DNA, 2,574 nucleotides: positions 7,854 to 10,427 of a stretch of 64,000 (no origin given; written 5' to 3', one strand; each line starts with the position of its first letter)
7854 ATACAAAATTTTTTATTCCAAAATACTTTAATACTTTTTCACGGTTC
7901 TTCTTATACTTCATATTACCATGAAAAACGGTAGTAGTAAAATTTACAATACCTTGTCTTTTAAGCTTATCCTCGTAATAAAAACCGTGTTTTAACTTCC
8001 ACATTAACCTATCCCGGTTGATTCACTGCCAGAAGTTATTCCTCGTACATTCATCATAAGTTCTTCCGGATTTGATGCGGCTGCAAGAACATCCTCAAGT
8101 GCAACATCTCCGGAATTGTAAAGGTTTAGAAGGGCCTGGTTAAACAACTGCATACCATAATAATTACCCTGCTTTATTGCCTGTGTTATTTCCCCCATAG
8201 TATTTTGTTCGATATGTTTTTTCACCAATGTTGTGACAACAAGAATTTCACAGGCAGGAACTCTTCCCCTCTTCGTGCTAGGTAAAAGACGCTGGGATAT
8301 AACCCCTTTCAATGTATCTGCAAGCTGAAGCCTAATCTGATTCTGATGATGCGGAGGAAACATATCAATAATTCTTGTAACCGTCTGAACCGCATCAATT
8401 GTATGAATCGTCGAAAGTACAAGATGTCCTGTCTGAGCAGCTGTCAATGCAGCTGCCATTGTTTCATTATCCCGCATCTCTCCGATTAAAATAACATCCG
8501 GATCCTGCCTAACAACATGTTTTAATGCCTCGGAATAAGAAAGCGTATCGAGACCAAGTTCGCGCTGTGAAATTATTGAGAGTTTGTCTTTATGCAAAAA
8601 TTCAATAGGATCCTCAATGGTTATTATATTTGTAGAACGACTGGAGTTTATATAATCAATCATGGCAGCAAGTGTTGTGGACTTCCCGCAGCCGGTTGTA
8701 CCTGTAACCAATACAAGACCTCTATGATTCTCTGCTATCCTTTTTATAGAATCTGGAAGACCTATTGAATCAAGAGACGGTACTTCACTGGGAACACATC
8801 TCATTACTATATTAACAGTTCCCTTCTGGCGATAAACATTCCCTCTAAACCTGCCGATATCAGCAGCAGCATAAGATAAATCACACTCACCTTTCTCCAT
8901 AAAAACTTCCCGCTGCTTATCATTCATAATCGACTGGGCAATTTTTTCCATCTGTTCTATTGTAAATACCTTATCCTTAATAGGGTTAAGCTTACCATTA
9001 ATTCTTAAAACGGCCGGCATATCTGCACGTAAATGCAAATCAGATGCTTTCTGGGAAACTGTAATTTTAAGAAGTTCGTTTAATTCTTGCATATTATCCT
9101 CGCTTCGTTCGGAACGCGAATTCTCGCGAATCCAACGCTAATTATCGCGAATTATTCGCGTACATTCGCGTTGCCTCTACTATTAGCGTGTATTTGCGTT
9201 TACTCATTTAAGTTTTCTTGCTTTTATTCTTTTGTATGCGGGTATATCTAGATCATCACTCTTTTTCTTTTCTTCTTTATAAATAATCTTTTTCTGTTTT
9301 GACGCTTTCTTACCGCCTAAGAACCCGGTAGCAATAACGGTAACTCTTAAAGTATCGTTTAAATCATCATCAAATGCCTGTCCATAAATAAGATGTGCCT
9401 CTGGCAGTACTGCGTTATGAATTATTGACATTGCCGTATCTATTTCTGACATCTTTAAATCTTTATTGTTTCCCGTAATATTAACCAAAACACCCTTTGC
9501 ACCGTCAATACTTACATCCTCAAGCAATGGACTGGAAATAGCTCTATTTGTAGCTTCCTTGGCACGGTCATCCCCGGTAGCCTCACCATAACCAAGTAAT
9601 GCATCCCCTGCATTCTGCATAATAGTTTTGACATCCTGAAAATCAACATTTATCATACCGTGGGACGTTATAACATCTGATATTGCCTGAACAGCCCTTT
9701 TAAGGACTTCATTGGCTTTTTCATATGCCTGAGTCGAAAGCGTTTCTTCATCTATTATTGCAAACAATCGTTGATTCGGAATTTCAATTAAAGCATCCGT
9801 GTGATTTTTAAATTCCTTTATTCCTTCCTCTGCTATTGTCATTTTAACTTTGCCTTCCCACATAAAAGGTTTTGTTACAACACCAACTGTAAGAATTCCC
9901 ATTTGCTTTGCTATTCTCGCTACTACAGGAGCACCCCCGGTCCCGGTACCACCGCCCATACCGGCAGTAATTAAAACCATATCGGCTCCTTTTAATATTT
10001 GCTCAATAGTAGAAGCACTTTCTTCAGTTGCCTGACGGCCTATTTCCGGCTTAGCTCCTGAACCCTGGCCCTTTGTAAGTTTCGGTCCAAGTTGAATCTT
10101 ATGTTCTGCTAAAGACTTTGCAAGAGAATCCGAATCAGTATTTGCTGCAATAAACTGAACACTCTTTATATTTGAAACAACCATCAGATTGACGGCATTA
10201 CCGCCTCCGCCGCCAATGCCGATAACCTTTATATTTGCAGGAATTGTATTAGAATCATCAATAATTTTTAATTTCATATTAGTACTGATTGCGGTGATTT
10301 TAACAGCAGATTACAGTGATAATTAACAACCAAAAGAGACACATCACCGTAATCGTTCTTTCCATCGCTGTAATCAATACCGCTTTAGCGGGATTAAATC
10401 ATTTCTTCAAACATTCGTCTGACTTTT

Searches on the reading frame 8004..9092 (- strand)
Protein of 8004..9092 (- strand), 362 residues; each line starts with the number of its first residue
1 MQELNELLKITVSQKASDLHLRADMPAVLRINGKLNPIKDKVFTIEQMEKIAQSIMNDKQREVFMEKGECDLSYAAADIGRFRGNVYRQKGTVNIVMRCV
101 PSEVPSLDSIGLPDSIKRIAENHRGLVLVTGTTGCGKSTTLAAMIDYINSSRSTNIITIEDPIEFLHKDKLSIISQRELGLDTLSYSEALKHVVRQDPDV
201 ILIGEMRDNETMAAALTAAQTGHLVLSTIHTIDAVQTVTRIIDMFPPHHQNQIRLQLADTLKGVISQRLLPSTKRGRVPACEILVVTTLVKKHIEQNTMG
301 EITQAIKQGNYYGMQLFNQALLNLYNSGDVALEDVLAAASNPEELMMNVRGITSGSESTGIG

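Call 6: find_related_loci(query=window:8004-9092:-, collection=genome_contigs, flank=10000)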
Query window:8004-9092:- (362 aa) in genome_contigs; peptide patterns used: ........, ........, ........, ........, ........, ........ (x = any residue, [..] = any of these).
600 stretches matched a pattern (row limit reached: there are more); 594 encode a relative of the query (tblastn E <= 1e-3); the best 80 are kept; 80 distinct loci.
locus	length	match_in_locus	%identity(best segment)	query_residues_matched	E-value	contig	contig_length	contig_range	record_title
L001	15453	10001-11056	55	7-357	3e-131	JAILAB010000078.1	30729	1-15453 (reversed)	MAG: Elusimicrobiales bacterium isolate RUI522 k141_6617332_flag=1_multi=44.7238_len=30729, whole genome shotgun sequenc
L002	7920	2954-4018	55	4-357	1e-130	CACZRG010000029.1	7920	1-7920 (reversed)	MAG: uncultured Elusimicrobium sp. isolate RUG12883 genome assembly, contig: RUG12883_asm_29, whole genome shotgun seque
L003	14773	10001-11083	54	3-359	7e-128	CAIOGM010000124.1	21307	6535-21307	MAG: uncultured Geobacter sp. isolate A14_bin-2059 genome assembly, contig: bin-2059:124/179, whole genome shotgun seque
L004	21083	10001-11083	50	3-359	1e-123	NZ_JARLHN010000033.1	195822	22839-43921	MAG: Oryzomonas sp. isolate MAG_BA72 MetaBAT2_Bin_72_Anoxic_k141_1673584, whole genome shotgun sequence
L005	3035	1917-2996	52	3-358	8e-128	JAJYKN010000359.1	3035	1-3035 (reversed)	MAG: Nitrospirae bacterium isolate DBS2-1.bin42 NODE_72243_length_3035_cov_0.768226, whole genome shotgun sequence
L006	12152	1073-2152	51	4-359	2e-123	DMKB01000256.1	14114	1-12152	MAG TPA_asm: Nitrospiraceae bacterium isolate UBA9217 contig_31879, whole genome shotgun sequence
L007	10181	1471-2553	53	3-359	4e-123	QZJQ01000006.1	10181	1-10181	MAG: Nitrospiraceae bacterium isolate SURF_35 Ga0104751_1008693, whole genome shotgun sequence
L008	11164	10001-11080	51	3-358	2e-122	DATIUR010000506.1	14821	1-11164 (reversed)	MAG TPA_asm: Anaeromyxobacteraceae bacterium isolate SMAG_U15986 k141_181728, whole genome shotgun sequence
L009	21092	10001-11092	51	3-362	8e-123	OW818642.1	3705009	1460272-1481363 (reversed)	metagenome genome assembly, chromosome: 1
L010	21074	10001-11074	53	4-357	1e-122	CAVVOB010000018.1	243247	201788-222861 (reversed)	MAG: Nitrospirota bacterium isolate MFD05942.bin.2.44 genome assembly, contig: contig_37193, whole genome shotgun sequen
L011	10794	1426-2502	52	3-357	7e-123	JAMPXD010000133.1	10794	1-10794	MAG: Geobacteraceae bacterium isolate R2F_R2FSRR_metabat.21 R2F_C3536, whole genome shotgun sequence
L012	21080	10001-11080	51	3-358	9e-123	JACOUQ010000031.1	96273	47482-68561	MAG: Geobacter sp. isolate NC_groundwater_76_Ag_B-0.1um_57_74 GD18-4_B1_scaffold_1855281, whole genome shotgun sequence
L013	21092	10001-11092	50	3-362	3e-122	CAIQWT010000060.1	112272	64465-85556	MAG: uncultured Geobacteraceae bacterium isolate Ja1-D5_bin-289 genome assembly, contig: bin-289:060/109, whole genome s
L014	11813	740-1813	51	4-357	3e-122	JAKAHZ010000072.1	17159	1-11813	MAG: Nitrospirae bacterium isolate WY3.bin154 NODE_5585_length_17159_cov_1.458725, whole genome shotgun sequence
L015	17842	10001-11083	53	3-359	5e-122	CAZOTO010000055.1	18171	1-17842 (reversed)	MAG TPA_asm: uncultured Myxococcales bacterium isolate binchicken_co235_307 genome assembly, contig: NODE_7706_length_18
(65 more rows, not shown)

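Call 7: search_protein_families(library=ncbifam, proteins=[window:8004-9092:-])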
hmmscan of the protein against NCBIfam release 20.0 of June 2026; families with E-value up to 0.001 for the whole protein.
window:8004-9092:- (362 aa): 18 families
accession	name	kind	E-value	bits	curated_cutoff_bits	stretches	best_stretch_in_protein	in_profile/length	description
TIGR01420.1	pilT_fam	subfamily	1.8e-138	461.5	319.1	1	4-344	2-343/343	PilT/PilU family type 4a pilus ATPase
TIGR02525.1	plasmid_TraJ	equivalog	2.2e-46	158.5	368.3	1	83-330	108-358/372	plasmid transfer ATPase TraJ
TIGR02533.1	type_II_gspE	equivalog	2.3e-43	148.6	630.25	1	5-270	114-379/486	type II secretion system ATPase GspE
NF041000.1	ATPase_ComGA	equivalog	2.6e-40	138.1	300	1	7-271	3-266/267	competence type IV pilus ATPase ComGA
TIGR02524.1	dot_icm_DotB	equivalog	2.7e-40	138.7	463.3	1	4-308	6-323/358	Dot/Icm type IV secretion system ATPase DotB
NF007755.0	PRK10436.1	equivalog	1.2e-39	136.3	617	1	2-270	87-355/465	type II secretion system protein GspE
TIGR02538.1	type_IV_pilB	equivalog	4.5e-37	127.9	675.65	1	8-269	189-451/564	type IV-A pilus assembly ATPase PilB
NF053534.1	T4PilAsmATPsTfpB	equivalog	6e-36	124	850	1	116-270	328-472/584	type IV pilus assembly ATPase TfpB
NF058587.1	archaellum_moto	equivalog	1.5e-17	63.6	550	1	127-241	278-393/527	archaellum flagellar ATPase motor FlaI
TIGR02782.1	TrbB_P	equivalog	7.4e-15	55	304.55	1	116-268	129-279/303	P-type conjugative transfer ATPase TrbB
TIGR02788.1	VirB11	equivalog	1e-14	54.3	249.95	1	118-246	138-267/308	P-type DNA transfer ATPase VirB11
NF010425.0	PRK13851.1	equivalog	1.4e-12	47.2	461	1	123-243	161-282/344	type IV secretion system protein VirB11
TIGR03819.1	heli_sec_ATPase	hypoth_equivalog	1.7e-11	43.9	373.15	1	123-265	177-323/340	TadA family conjugal transfer-associated ATPase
NF010469.0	PRK13894.1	subfamily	2.2e-11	43.7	508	1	114-246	140-269/320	conjugal transfer ATPase TrbB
NF010407.0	PRK13833.1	subfamily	1.2e-10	41.3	499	1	118-302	138-316/323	conjugal transfer protein TrbB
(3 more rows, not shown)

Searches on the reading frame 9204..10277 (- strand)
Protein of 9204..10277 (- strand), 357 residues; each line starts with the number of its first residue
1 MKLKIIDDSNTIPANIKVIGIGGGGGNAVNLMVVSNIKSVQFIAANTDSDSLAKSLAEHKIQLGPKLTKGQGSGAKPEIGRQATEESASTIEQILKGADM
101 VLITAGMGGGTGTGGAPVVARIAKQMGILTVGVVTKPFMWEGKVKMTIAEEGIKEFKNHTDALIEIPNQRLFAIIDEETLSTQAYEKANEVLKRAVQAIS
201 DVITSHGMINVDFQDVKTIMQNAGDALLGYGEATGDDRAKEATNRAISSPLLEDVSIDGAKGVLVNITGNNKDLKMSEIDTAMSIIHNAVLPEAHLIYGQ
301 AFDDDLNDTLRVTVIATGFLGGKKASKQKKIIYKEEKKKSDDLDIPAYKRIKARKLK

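Call 7: search_protein_families(library=ncbifam, proteins=[window:9204-10277:-])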
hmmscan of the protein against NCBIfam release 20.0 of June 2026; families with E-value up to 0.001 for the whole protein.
window:9204-10277:- (357 aa): 1 family
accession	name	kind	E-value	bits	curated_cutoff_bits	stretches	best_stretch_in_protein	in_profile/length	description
TIGR00065.1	ftsZ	equivalog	6.9e-116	387.4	295.2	1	13-338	17-342/353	cell division protein FtsZ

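Call 8: find_encoding_contigs(protein=window:9204-10277:-, flank=10000, max_places=8)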
Protein window:9204-10277:- (357 aa): 1 contig read that carries it; 1 place shown.
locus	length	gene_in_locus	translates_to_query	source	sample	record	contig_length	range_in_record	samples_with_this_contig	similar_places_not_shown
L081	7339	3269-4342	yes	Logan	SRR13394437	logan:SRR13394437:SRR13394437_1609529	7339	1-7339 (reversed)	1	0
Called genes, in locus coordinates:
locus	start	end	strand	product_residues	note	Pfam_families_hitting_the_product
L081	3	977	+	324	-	?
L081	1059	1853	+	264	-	PF08478:POTRA_1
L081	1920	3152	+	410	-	PF14450:FtsA (weak), PF02491:SHS2_FTSA, PF06723:MreB_Mbl, PF14450:FtsA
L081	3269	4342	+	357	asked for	PF00091:Tubulin, PF12327:FtsZ_C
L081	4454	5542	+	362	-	PF00437:T2SSE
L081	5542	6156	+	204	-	PF02578:Cu-oxidase_4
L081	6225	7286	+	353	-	PF01817:CM_2, PF00800:PDT, PF01842:ACT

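Call 12: find_homologous_proteins(query=window:9204-10277:-, max_evalue=1e-60)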
Query window:9204-10277:- (357 aa): 7995 proteins with E <= 1e-60 among 8000 candidates; the best 120 are listed.
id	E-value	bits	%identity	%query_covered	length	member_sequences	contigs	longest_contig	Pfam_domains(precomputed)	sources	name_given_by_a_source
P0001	5.5e-223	757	100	100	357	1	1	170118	PF00091.32,PF12327.14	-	-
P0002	1.7e-199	680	88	100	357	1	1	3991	PF00091.32,PF12327.14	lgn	-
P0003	7.1e-181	619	80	100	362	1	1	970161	PF00091.32,PF12327.14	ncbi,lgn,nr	ncbi:MAG: cell division protein FtsZ [Elusimicrobia bacterium]|nr:cell division protein FtsZ [Elusim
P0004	1.3e-178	611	79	100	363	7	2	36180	PF00091.32,PF12327.14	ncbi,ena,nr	ncbi:MAG: cell division protein FtsZ [Elusimicrobia bacterium RIFOXYC2_FULL_34_12]|nr:MAG: cell divi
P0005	1.5e-149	516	68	100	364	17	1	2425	PF00091.32,PF12327.14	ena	-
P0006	2.0e-149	515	68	99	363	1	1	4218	PF00091.32,PF12327.14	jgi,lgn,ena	-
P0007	4.9e-147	508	67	100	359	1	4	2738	PF00091.32,PF12327.14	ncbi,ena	-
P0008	4.0e-146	505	66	99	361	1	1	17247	PF00091.32,PF12327.14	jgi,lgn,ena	-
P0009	2.0e-144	499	53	83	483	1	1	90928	PF00091.32,PF13460.13,PF12327.14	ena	-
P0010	7.3e-143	494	67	99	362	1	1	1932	PF00091.32,PF12327.14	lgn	-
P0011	8.3e-141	487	64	100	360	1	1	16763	PF00091.32,PF12327.14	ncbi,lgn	ncbi:MAG: cell division protein FtsZ [Elusimicrobiota bacterium]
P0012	1.2e-132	460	72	85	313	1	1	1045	PF00091.32,PF12327.14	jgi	jgi:cell division protein FtsZ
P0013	6.9e-120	418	58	97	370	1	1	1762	PF00091.32,PF12327.14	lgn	-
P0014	1.2e-118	414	59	96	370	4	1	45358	PF00091.32,PF12327.14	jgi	-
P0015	3.5e-118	413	57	97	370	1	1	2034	PF00091.32,PF12327.14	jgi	-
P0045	1.8e-107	378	53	100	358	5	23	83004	PF00091.32,PF12327.14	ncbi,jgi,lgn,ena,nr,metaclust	ncbi:MAG: cell division protein FtsZ [Elusimicrobia bacterium CG_4_10_14_0_8_um_filter_37_32]|nr:MAG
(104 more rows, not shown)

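Call 13: find_encoding_contigs(protein=P0002, flank=10000, max_places=3)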
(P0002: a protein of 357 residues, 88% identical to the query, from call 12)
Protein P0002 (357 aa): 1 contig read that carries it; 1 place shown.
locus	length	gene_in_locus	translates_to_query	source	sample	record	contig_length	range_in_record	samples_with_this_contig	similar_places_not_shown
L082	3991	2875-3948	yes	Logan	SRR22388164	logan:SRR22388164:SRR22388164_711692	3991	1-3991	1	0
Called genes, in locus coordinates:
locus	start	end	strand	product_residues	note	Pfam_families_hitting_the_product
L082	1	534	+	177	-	?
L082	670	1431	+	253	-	PF08478:POTRA_1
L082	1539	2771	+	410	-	PF11104:PilM_2 (faint), PF14450:FtsA (weak), PF02491:SHS2_FTSA, PF06723:MreB_Mbl, PF14450:FtsA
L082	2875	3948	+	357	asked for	PF00091:Tubulin, PF12327:FtsZ_C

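Call 14: find_encoding_contigs(protein=P0003, flank=10000, max_places=3)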
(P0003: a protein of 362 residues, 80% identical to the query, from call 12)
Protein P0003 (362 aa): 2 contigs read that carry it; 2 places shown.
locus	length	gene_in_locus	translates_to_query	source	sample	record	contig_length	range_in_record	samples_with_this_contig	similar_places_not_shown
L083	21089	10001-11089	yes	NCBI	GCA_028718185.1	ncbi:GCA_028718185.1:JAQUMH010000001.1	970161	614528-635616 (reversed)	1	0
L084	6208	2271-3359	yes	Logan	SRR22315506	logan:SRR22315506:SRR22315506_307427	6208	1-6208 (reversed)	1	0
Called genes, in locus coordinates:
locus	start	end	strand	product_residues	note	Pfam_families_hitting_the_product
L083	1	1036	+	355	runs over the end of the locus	PF02670:DXP_reductoisom, PF08436:DXP_redisom_C, PF13288:DXPR_C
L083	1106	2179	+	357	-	PF02163:Peptidase_M50, PF13180:PDZ_2, PF17820:PDZ_6 (weak)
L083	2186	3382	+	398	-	PF07690:MFS_1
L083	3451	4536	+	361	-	PF04551:GcpE, PF26540:GcpE_C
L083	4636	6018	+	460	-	PF01225:Mur_ligase, PF08245:Mur_ligase_M, PF02875:Mur_ligase_C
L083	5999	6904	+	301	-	PF01565:FAD_binding_4, PF02873:MurB_C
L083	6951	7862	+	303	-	PF01820:Dala_Dala_lig_N, PF01071:GARS_A (weak), PF02222:ATP-grasp, PF02655:ATP-grasp_3, PF07478:Dala_Dala_lig_C, PF08443:RimK (weak), PF03133:TTL (faint), PF13535:ATP-grasp_4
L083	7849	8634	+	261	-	PF08478:POTRA_1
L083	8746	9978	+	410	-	PF14450:FtsA, PF02491:SHS2_FTSA, PF06723:MreB_Mbl, PF14450:FtsA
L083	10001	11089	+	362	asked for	PF00091:Tubulin, PF12327:FtsZ_C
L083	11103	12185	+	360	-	PF00437:T2SSE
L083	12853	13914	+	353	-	PF01817:CM_2, PF00800:PDT, PF01842:ACT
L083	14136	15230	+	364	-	PF00155:Aminotran_1_2, PF00266:Aminotran_5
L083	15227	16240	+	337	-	PF18152:DAHP_snth_FXD, PF00793:DAHP_synth_1, PF03102:NeuB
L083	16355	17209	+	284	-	PF03446:NAD_binding_2 (weak), PF03807:F420_oxidored (weak), PF02153:PDH_N, PF20463:PDH_C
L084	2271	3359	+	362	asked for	PF00091:Tubulin, PF12327:FtsZ_C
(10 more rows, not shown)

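Call 15: find_encoding_contigs(protein=P0004, flank=10000, max_places=3)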
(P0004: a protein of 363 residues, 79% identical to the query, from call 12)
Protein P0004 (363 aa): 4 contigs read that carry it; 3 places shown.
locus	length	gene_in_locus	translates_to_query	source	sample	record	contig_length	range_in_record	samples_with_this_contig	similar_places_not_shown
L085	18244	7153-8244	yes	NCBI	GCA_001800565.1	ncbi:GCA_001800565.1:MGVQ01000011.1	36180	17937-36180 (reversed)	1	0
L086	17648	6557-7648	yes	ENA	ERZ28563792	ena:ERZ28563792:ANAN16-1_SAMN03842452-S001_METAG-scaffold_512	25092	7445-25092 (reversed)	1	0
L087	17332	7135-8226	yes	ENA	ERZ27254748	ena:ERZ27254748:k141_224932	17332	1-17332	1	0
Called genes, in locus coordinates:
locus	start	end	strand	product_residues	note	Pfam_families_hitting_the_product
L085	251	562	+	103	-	-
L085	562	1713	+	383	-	PF04551:GcpE, PF26540:GcpE_C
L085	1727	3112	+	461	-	PF01225:Mur_ligase, PF08245:Mur_ligase_M, PF02875:Mur_ligase_C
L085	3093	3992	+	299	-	PF01565:FAD_binding_4, PF02873:MurB_C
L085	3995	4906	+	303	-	PF01820:Dala_Dala_lig_N, PF01071:GARS_A, PF02222:ATP-grasp, PF02655:ATP-grasp_3, PF07478:Dala_Dala_lig_C, PF08443:RimK, PF02786:CPSase_L_D2, PF13535:ATP-grasp_4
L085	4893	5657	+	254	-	PF08478:POTRA_1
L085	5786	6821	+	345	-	PF14450:FtsA, PF02491:SHS2_FTSA, PF06723:MreB_Mbl, PF14450:FtsA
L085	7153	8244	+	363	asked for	PF00091:Tubulin, PF12327:FtsZ_C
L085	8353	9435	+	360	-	PF00437:T2SSE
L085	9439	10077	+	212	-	PF02578:Cu-oxidase_4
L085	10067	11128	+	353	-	PF01817:CM_2, PF00800:PDT, PF01842:ACT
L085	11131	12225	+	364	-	PF00155:Aminotran_1_2, PF00266:Aminotran_5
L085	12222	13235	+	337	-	PF18152:DAHP_snth_FXD, PF00793:DAHP_synth_1, PF03102:NeuB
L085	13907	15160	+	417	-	PF00275:EPSP_synthase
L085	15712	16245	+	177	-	PF01909:NTP_transf_2, PF18765:Polbeta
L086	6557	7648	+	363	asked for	PF00091:Tubulin, PF12327:FtsZ_C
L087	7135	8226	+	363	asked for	PF00091:Tubulin, PF12327:FtsZ_C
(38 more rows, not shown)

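Call 26: find_encoding_contigs(protein=P0008, flank=10000, max_places=1)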
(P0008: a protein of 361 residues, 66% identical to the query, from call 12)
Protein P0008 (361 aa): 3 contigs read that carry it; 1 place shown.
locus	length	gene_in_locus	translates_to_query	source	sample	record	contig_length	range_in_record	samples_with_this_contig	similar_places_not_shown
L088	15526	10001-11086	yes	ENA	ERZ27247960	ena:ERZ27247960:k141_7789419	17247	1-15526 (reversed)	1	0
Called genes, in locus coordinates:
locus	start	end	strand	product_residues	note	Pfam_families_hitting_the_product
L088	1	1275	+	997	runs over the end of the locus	?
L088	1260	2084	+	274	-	-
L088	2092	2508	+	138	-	PF01894:YjbQ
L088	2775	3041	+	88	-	PF06249:EutQ (weak), PF05899:Cupin_3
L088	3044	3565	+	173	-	PF00149:Metallophos (weak), PF12850:Metallophos_2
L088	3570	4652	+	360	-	PF04551:GcpE, PF26540:GcpE_C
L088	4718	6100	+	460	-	PF01225:Mur_ligase, PF08245:Mur_ligase_M, PF02875:Mur_ligase_C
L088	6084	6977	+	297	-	PF01565:FAD_binding_4, PF02873:MurB_C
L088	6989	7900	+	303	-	PF01820:Dala_Dala_lig_N, PF01071:GARS_A, PF02222:ATP-grasp, PF02655:ATP-grasp_3, PF07478:Dala_Dala_lig_C, PF08443:RimK, PF02786:CPSase_L_D2, PF13535:ATP-grasp_4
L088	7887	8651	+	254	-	PF08478:POTRA_1 (weak)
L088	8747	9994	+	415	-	PF11104:PilM_2 (faint), PF14450:FtsA (weak), PF02491:SHS2_FTSA, PF06723:MreB_Mbl, PF14450:FtsA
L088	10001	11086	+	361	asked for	PF00091:Tubulin, PF12327:FtsZ_C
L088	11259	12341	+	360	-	PF00437:T2SSE, PF04851:ResIII (weak)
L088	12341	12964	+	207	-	PF02578:Cu-oxidase_4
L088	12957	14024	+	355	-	PF01817:CM_2, PF00800:PDT, PF01842:ACT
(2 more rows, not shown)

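Call 27: find_encoding_contigs(protein=P0011, flank=10000, max_places=1)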
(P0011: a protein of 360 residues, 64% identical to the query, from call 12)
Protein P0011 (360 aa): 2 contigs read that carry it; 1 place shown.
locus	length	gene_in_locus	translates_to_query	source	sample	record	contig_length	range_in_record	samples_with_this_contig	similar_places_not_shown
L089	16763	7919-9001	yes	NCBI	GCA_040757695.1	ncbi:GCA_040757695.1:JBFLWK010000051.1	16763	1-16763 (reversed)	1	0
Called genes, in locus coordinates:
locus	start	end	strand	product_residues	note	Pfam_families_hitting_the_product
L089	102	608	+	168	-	PF06300:Tsp45I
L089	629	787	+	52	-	PF06300:Tsp45I (weak)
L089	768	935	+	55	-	-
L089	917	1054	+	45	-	-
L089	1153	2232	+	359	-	PF04551:GcpE, PF26540:GcpE_C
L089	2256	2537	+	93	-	PF13412:HTH_24 (faint), PF01022:HTH_5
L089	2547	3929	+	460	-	PF01225:Mur_ligase, PF08245:Mur_ligase_M, PF02875:Mur_ligase_C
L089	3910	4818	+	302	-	PF01565:FAD_binding_4, PF02873:MurB_C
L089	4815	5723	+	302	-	PF01820:Dala_Dala_lig_N, PF01071:GARS_A (weak), PF02222:ATP-grasp (weak), PF02655:ATP-grasp_3, PF07478:Dala_Dala_lig_C, PF08443:RimK, PF02786:CPSase_L_D2 (weak), PF13535:ATP-grasp_4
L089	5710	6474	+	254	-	PF08478:POTRA_1, PF03799:FtsQ_DivIB_C (weak)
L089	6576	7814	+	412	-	PF11104:PilM_2 (faint), PF14450:FtsA (weak), PF02491:SHS2_FTSA, PF06723:MreB_Mbl, PF14450:FtsA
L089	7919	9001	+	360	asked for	PF00091:Tubulin, PF12327:FtsZ_C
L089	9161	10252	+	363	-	PF00437:T2SSE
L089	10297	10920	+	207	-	PF02578:Cu-oxidase_4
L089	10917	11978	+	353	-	PF01817:CM_2, PF00800:PDT, PF01842:ACT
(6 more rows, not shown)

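Call 28: find_encoding_contigs(protein=P0045, flank=10000, max_places=1)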
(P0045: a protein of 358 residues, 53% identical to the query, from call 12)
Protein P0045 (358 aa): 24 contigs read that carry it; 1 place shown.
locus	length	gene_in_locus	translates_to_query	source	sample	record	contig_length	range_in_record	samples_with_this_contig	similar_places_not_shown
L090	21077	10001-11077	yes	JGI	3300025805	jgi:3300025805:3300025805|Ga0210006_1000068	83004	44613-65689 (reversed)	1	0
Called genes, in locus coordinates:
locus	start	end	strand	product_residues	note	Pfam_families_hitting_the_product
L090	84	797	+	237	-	PF13353:Fer4_12, PF04055:Radical_SAM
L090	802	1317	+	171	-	PF03266:NTPase_1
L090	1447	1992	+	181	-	PF01909:NTP_transf_2, PF18765:Polbeta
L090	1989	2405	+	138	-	-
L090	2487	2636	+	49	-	PF18780:HNH_repeat (weak)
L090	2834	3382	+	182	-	PF01887:SAM_HAT_N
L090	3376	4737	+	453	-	PF01225:Mur_ligase, PF08245:Mur_ligase_M, PF02875:Mur_ligase_C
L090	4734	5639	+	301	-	PF01565:FAD_binding_4, PF02873:MurB_C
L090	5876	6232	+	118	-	PF18935:DUF5683 (weak)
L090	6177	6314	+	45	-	-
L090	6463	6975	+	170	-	PF10543:ORF6N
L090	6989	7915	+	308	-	PF01820:Dala_Dala_lig_N, PF01071:GARS_A (weak), PF02655:ATP-grasp_3, PF02786:CPSase_L_D2, PF07478:Dala_Dala_lig_C, PF02222:ATP-grasp, PF13535:ATP-grasp_4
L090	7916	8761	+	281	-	PF08478:POTRA_1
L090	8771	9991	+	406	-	PF11104:PilM_2 (faint), PF02491:SHS2_FTSA, PF06723:MreB_Mbl, PF14450:FtsA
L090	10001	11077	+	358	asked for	PF00091:Tubulin, PF12327:FtsZ_C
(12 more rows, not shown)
